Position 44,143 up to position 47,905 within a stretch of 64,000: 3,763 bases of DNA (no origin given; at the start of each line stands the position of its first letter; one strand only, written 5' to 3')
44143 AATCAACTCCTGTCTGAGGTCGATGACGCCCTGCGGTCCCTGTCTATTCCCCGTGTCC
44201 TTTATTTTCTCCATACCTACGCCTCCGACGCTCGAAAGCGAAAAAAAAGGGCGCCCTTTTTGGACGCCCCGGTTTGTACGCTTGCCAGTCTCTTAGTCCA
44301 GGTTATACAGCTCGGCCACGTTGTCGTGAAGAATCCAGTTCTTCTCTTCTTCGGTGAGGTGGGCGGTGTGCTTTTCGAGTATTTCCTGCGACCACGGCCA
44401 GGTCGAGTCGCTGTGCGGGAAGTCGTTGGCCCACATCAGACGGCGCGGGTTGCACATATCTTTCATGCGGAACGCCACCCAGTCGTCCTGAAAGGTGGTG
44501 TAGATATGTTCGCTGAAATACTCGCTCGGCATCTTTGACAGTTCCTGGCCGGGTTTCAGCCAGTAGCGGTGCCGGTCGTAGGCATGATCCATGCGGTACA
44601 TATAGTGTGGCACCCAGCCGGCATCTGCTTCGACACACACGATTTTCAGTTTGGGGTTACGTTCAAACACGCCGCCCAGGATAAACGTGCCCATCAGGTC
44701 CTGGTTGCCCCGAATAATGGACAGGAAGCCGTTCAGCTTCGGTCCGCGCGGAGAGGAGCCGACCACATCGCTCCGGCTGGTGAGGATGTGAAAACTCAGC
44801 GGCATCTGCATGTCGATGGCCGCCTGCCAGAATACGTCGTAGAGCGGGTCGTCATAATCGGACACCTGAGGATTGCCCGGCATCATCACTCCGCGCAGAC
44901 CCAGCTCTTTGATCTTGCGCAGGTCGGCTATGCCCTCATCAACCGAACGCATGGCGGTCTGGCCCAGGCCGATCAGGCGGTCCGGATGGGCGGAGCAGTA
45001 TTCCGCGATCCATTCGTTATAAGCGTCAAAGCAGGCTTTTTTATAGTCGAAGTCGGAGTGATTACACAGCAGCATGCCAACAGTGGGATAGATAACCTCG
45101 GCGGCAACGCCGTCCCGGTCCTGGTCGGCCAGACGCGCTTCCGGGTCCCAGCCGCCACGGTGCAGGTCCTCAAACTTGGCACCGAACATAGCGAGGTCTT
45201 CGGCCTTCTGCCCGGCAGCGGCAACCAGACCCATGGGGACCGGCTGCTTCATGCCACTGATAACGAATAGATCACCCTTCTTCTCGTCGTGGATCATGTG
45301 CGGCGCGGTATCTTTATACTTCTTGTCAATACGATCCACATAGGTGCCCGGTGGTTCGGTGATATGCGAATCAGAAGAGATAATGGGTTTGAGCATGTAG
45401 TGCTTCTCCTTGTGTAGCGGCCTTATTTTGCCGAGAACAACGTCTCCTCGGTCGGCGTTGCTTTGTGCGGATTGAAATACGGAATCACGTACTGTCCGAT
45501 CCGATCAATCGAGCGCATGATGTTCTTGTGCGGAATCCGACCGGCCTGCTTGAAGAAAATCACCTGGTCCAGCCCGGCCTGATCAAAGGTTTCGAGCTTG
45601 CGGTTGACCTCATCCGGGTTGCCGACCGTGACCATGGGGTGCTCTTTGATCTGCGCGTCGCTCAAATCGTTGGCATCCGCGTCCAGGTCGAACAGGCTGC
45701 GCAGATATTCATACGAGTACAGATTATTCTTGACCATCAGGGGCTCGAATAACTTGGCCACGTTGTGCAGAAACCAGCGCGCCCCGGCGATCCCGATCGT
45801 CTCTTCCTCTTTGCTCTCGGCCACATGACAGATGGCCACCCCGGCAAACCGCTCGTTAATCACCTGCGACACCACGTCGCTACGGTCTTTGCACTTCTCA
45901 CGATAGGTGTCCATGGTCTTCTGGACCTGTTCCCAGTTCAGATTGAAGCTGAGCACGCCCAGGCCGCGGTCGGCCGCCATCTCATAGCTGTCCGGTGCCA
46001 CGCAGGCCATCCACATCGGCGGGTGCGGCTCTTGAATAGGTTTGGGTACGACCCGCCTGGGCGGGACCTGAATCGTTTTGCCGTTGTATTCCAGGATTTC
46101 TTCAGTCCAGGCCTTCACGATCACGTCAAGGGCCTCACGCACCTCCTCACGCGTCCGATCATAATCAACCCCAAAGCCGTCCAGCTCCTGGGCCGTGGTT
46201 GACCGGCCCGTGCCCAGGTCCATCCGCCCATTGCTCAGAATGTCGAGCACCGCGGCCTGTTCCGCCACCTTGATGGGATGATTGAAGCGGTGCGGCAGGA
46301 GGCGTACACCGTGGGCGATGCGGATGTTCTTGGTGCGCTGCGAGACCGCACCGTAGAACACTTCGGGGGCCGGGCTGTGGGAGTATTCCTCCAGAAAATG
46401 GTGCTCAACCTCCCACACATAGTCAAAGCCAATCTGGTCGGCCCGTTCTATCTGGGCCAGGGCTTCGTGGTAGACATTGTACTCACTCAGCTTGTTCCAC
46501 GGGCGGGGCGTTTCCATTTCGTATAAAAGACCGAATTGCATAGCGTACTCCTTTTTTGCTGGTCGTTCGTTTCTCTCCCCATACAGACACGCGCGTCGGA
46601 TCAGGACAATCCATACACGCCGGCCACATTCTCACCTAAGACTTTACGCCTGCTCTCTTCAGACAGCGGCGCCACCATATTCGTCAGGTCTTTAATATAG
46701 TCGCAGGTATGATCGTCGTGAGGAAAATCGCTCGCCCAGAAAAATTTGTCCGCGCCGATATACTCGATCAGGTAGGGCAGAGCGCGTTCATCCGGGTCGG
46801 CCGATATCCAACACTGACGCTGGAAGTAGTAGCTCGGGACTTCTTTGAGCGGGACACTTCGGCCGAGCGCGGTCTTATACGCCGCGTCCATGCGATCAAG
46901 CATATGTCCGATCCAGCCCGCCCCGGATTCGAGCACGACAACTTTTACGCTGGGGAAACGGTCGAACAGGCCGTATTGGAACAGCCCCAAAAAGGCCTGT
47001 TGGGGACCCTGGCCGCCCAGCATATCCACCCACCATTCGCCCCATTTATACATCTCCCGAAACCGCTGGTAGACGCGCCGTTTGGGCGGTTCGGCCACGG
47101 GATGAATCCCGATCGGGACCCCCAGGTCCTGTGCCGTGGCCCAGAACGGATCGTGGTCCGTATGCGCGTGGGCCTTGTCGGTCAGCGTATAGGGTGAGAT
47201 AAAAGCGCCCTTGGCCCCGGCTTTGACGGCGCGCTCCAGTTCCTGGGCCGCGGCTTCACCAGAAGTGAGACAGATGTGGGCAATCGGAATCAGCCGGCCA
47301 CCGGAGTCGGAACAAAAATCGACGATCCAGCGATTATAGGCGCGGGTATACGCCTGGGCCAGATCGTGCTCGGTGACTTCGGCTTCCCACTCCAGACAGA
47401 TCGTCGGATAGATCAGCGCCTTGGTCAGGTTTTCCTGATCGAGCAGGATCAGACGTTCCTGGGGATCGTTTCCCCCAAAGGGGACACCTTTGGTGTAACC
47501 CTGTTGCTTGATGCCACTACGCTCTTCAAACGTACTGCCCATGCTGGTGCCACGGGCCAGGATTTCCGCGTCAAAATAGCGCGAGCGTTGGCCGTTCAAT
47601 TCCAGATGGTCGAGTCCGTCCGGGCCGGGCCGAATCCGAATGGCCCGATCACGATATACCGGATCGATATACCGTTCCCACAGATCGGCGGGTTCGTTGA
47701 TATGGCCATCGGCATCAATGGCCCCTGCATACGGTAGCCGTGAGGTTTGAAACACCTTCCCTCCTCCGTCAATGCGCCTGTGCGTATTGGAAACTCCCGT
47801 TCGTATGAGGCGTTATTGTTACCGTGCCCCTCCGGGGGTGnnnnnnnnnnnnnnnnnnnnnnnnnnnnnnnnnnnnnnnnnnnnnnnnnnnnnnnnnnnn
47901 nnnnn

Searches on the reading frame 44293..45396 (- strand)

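Call 63: search_protein_families(library=pfam, proteins=[window:44293-45396:-], max_evalue=0.00001)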
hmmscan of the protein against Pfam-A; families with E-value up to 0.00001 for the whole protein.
window:44293-45396:- (367 aa): 1 family
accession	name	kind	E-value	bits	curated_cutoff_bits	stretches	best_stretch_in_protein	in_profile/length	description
PF04909.20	Amidohydro_2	-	2.7e-26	93.4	26.4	1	77-366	13-289/289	Amidohydrolase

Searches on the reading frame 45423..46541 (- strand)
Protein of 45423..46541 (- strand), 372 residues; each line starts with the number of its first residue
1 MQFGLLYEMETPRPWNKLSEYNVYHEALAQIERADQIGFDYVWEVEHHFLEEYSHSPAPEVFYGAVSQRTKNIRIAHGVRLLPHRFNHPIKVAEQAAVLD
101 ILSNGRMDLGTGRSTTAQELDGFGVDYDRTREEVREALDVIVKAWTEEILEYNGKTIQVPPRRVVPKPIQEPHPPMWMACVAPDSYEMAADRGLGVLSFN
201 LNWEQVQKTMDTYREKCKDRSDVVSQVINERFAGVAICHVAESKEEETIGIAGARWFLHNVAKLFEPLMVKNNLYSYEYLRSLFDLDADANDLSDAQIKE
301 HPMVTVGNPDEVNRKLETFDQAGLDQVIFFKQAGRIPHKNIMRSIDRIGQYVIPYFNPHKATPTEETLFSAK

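Call 63: search_protein_families(library=pfam, proteins=[window:45423-46541:-], max_evalue=0.00001)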
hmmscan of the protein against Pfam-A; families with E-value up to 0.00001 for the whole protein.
window:45423-46541:- (372 aa): 1 family
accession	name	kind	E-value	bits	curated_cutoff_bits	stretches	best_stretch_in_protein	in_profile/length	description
PF00296.26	Bac_luciferase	-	5.4e-54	184.1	27.9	1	16-326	13-314/314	Luciferase-like monooxygenase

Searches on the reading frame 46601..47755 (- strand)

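Call 63: search_protein_families(library=pfam, proteins=[window:46601-47755:-], max_evalue=0.00001)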
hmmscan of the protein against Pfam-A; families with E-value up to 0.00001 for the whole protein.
window:46601-47755:- (384 aa): 1 family
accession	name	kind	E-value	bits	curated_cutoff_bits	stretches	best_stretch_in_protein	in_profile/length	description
PF04909.20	Amidohydro_2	-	2.7e-30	106.6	26.4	1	89-383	12-289/289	Amidohydrolase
